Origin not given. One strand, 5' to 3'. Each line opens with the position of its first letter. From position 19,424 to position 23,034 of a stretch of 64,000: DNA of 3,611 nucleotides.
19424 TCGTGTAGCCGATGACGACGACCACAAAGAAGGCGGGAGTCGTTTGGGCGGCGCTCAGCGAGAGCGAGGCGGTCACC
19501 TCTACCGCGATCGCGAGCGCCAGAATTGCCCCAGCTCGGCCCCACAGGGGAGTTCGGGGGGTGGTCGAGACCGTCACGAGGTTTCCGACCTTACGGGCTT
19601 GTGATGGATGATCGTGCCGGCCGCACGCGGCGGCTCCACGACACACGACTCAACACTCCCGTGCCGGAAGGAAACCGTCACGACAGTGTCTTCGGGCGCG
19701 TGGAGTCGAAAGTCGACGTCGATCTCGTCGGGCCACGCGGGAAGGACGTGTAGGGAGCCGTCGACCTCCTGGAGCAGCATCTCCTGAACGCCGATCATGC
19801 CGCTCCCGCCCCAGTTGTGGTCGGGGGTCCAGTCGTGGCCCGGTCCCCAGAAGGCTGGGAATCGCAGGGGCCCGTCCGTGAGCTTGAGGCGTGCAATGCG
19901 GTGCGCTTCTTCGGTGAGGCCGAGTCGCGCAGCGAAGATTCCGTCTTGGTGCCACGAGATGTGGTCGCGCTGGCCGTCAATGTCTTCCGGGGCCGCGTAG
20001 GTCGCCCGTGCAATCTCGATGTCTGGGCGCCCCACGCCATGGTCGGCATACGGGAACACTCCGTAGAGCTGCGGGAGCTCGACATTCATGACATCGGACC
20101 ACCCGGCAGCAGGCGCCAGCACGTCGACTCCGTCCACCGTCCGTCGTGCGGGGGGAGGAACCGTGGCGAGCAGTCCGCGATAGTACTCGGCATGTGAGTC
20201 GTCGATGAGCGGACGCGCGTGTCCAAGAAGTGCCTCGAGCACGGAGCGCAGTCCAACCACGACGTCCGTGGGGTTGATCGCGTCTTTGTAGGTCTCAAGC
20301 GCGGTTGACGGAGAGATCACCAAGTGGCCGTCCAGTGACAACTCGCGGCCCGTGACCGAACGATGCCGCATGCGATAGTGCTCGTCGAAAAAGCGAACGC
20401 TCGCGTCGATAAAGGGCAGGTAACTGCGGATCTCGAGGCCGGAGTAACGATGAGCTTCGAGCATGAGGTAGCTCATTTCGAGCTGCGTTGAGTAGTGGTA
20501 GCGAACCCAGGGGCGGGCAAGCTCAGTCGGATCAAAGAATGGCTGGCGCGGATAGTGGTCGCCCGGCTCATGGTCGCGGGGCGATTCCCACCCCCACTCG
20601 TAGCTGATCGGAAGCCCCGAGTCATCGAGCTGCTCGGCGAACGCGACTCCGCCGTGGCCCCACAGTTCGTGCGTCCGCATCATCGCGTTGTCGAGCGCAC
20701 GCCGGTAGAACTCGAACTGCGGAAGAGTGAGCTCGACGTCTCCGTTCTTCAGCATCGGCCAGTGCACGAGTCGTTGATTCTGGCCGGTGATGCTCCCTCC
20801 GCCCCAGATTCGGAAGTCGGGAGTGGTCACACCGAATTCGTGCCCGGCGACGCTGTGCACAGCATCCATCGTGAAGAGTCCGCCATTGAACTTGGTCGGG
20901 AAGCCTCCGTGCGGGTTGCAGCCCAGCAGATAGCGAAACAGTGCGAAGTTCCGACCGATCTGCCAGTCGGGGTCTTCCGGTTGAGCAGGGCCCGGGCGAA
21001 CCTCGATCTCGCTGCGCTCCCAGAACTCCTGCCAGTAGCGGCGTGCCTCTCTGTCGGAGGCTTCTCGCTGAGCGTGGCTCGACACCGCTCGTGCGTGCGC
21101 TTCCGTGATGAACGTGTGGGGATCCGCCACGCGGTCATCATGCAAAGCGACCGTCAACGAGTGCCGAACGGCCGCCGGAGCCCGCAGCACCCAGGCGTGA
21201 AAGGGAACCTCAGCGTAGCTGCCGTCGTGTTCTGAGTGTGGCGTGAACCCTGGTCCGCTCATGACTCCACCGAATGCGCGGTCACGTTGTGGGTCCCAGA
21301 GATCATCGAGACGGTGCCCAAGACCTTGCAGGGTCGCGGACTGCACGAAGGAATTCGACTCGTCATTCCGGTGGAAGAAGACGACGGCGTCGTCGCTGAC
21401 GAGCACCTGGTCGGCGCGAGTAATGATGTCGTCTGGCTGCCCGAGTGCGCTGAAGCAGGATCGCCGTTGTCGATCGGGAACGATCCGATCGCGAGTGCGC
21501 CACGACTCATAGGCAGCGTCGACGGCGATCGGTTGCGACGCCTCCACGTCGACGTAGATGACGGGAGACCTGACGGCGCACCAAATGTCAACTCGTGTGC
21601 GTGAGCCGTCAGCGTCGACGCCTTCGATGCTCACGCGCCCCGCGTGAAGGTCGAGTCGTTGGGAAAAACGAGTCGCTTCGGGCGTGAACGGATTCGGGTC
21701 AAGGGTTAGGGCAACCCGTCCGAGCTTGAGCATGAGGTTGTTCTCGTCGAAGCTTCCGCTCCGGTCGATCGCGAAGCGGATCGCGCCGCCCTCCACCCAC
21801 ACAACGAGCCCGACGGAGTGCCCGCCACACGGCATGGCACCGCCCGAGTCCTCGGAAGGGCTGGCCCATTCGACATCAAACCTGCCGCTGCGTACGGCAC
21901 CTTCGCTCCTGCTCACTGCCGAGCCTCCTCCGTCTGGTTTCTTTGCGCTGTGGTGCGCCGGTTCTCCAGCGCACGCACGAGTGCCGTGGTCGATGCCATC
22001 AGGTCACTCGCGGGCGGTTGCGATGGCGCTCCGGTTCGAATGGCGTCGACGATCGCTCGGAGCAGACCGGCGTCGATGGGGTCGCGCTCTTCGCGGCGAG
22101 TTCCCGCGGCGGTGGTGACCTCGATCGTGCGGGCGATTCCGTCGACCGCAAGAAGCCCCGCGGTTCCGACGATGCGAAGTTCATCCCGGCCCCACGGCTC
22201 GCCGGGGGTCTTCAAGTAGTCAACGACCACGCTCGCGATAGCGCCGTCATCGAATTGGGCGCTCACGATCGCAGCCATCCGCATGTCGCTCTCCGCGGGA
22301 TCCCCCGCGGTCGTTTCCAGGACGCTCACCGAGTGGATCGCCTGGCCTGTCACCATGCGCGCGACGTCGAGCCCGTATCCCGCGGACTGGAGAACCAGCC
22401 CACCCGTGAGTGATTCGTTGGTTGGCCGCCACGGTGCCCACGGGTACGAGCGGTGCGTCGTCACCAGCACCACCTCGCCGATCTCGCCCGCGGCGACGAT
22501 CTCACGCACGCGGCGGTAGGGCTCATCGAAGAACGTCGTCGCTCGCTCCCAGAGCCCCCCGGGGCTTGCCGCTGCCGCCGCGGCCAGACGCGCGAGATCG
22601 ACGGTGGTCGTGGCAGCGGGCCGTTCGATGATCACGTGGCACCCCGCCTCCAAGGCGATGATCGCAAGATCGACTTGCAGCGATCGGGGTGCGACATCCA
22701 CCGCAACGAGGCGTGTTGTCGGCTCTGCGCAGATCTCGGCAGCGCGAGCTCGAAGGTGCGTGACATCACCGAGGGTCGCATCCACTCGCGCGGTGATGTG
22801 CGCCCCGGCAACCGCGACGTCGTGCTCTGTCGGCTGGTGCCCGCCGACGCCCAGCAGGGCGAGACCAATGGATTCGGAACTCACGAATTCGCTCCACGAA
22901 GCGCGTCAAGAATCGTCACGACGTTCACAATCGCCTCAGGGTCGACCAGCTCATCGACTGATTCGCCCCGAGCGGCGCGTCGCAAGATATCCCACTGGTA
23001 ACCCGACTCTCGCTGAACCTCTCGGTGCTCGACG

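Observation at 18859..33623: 14.8-kb, 12-gene minus-strand operon with nine consecutive 4-nt stop/start overlaps, running from an oligosaccharide importer through mixed enzymes to an SMR exporter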

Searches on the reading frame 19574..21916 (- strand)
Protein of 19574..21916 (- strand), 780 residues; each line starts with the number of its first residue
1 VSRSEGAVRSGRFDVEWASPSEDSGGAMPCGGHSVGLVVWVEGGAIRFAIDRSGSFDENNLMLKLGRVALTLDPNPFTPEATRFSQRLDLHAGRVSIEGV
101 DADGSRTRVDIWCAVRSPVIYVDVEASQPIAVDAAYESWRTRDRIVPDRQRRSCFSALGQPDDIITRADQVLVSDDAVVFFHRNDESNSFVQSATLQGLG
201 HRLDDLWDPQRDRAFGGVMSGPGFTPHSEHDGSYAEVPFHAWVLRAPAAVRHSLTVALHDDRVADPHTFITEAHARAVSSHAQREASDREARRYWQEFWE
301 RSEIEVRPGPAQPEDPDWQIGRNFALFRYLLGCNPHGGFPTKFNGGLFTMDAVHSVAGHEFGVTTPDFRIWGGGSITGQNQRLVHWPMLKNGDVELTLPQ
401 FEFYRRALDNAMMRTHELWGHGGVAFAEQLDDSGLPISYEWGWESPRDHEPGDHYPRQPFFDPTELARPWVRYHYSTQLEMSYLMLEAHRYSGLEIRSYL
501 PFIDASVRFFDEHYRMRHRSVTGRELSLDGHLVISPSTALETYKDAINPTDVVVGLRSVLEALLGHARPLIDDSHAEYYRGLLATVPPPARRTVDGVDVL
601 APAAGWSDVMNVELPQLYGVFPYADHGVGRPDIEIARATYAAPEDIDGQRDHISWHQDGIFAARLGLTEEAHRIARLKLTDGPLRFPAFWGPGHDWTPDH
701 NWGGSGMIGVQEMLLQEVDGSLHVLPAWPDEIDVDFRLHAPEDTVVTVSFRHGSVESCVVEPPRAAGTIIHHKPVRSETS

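Call 4: search_protein_families(library=pfam, proteins=[window:19574-21916:-], max_evalue=0.01)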
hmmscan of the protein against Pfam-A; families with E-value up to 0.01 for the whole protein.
window:19574-21916:- (780 aa): 1 family
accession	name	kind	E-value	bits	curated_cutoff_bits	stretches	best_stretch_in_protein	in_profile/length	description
PF18961.6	DUF5703_N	-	2.7e-80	270.6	26.7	1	17-304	2-287/287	Domain of unknown function (DUF5703)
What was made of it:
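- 19574..21916 (-): GH139-family glycosidase (DUF5703). Probable 2-O-methyl-alpha-L-fucosidase-type exo-enzyme. DUF5703_N E 3e-80 (call 4).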

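Call 5: search_protein_families(library=ncbifam, proteins=[window:19574-21916:-], max_evalue=0.01)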
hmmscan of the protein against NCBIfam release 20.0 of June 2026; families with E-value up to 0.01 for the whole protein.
window:19574-21916:- (780 aa): 0 families

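Call 8: search_solved_structures(query=window:19574-21916:-, max_evalue=1)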
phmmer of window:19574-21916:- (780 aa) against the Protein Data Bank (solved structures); distinct sequences matched with E-value up to 1: 3.
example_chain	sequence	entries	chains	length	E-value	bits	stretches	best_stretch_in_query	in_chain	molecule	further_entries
9hyq_A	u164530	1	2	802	1.2e-172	579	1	13-764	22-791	DUF5703 domain-containing protein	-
9hmb_A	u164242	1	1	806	2.7e-60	207.4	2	11-591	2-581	DUF5703 domain-containing protein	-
4ufc_A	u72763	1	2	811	0.27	12.2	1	699-731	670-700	GH95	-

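Call 16: search_solved_structures(query=window:19574-21916:-, max_evalue=1e-20, show_alignments=2)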
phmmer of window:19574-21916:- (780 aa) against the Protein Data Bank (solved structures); distinct sequences matched with E-value up to 1e-20: 2.
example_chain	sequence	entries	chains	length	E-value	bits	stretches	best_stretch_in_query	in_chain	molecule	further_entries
9hyq_A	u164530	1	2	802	1.2e-172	579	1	13-764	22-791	DUF5703 domain-containing protein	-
9hmb_A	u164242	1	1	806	2.7e-60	207.4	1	11-591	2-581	DUF5703 domain-containing protein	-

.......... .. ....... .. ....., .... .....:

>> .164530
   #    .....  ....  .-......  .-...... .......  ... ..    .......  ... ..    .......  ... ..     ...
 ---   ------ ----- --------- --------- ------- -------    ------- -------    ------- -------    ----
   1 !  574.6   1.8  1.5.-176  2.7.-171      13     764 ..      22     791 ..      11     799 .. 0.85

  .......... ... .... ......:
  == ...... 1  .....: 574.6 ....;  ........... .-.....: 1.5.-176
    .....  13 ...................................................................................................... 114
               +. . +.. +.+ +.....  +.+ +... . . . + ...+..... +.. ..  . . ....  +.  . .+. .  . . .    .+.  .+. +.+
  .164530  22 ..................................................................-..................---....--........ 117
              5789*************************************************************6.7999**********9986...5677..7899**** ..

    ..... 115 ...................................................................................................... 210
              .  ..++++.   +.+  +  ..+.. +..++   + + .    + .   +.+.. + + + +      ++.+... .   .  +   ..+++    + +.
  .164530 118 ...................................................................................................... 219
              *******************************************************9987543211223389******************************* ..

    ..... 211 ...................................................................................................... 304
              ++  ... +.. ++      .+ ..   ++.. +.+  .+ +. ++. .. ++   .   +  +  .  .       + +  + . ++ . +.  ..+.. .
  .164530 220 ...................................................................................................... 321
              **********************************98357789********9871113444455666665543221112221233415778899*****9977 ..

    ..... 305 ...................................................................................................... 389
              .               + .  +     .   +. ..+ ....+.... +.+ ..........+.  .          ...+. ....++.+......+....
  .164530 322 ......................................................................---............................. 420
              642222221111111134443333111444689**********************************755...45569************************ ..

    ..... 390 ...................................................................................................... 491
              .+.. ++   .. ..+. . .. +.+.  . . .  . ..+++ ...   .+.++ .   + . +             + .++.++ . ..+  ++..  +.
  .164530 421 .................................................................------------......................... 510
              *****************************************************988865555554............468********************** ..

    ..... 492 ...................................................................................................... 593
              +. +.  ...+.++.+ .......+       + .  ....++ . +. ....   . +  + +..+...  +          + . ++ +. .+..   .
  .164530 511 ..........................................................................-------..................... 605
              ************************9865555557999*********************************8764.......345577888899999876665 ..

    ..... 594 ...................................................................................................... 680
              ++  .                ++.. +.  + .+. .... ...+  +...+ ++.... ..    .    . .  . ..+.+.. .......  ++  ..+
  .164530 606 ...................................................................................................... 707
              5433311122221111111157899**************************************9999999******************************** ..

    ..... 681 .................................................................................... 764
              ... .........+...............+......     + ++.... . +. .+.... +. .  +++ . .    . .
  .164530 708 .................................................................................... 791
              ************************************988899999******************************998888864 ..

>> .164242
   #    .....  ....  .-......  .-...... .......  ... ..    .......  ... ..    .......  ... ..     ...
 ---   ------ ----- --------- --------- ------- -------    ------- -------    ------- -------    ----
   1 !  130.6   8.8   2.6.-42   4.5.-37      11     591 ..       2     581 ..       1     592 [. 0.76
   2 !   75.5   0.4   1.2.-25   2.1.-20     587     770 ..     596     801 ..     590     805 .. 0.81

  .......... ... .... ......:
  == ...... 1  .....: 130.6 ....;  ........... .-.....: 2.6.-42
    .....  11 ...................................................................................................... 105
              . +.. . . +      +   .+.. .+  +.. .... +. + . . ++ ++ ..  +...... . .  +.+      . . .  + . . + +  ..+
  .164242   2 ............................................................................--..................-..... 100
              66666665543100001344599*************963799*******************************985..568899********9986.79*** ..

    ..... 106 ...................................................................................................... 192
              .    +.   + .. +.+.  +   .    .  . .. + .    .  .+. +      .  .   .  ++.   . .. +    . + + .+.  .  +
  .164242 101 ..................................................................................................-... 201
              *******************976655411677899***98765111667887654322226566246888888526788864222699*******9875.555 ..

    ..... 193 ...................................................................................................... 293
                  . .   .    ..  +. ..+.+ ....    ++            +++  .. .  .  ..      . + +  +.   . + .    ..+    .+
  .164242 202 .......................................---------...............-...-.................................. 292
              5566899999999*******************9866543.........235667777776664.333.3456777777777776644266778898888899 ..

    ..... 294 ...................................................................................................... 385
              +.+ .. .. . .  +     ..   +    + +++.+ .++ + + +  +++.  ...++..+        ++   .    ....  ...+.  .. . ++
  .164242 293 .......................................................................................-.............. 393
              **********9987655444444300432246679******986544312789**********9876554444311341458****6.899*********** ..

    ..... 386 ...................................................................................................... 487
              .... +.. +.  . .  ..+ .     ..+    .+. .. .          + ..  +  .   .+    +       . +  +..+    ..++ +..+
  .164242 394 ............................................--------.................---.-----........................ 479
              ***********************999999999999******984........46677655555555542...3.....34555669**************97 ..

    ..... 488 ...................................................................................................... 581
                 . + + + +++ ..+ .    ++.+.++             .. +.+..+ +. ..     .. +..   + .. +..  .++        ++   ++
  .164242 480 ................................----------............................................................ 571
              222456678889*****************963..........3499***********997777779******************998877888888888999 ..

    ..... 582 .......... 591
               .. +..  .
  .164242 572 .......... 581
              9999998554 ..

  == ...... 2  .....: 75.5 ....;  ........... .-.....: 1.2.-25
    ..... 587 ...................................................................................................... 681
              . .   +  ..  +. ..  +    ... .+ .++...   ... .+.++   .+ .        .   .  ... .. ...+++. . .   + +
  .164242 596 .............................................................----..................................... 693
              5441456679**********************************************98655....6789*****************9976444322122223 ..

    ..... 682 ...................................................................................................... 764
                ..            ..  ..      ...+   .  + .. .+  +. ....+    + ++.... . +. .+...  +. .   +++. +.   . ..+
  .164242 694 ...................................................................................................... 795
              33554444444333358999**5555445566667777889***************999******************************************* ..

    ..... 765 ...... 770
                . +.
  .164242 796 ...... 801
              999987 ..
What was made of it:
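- On GH139 (2-O-methyl-alpha-L-fucosidase): E 1.2e-172 over residues 13-764 to 9HYQ (calls 8, 16). W403 and W490 are kept; W162 is Leu (call 16).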

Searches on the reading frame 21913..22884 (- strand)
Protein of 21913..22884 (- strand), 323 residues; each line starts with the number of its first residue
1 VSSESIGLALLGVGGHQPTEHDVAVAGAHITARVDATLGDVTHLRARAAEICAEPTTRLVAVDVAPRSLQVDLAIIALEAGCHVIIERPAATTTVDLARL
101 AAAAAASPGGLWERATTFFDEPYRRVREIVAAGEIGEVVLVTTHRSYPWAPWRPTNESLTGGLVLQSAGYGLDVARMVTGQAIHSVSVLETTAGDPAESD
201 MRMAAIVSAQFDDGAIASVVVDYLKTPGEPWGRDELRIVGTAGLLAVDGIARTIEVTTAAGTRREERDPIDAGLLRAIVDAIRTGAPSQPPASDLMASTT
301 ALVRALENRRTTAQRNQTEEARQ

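Call 4: search_protein_families(library=pfam, proteins=[window:21913-22884:-], max_evalue=0.01)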
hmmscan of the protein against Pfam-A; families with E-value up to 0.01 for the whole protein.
window:21913-22884:- (323 aa): 3 families
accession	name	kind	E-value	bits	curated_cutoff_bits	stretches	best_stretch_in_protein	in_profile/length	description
PF22725.1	GFO_IDH_MocA_C3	-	3.4e-19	69.5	27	1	123-245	1-123/124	GFO/IDH/MocA C-terminal domain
PF02894.22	GFO_IDH_MocA_C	-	1.3e-07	32.1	22.9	1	127-246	1-128/218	Oxidoreductase family, C-terminal alpha/beta domain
PF01408.29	GFO_IDH_MocA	-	3.4e-06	28.2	24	1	49-106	55-111/120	Oxidoreductase family, NAD-binding Rossmann fold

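Call 5: search_protein_families(library=ncbifam, proteins=[window:21913-22884:-], max_evalue=0.01)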
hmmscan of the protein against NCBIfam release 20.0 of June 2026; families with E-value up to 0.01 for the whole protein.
window:21913-22884:- (323 aa): 7 families
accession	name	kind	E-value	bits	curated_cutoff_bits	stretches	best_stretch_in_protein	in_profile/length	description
NF040723.1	UDP-GlcNAcDh_Arch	equivalog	1.6e-13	50.9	450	1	61-305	63-297/302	UDP-N-acetylglucosamine 3-dehydrogenase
TIGR04380.1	myo_inos_iolG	equivalog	4.7e-11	42.1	355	1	49-265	57-271/330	inositol 2-dehydrogenase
NF007574.0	PRK10206.1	equivalog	4.9e-08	32.4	352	1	43-177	52-180/345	oxidoreductase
NF008607.0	PRK11579.1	subfamily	4.6e-06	25.9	330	1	32-145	41-152/346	oxidoreductase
NF052479.1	LevoglcsnDh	equivalog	9.3e-05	21.3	650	1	51-182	68-205/386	levoglucosan dehydrogenase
NF041392.1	XylDh_Gfo6_Halo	equivalog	0.00034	19.5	350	1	65-249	90-277/350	D-xylose 1-dehydrogenase Gfo6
NF052679.1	InsChiInosDhIolG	equivalog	0.00089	18.4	540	1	74-214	83-220/343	bifunctional inositol 2-dehydrogenase/D-chiro-inositol 1-dehydrogenase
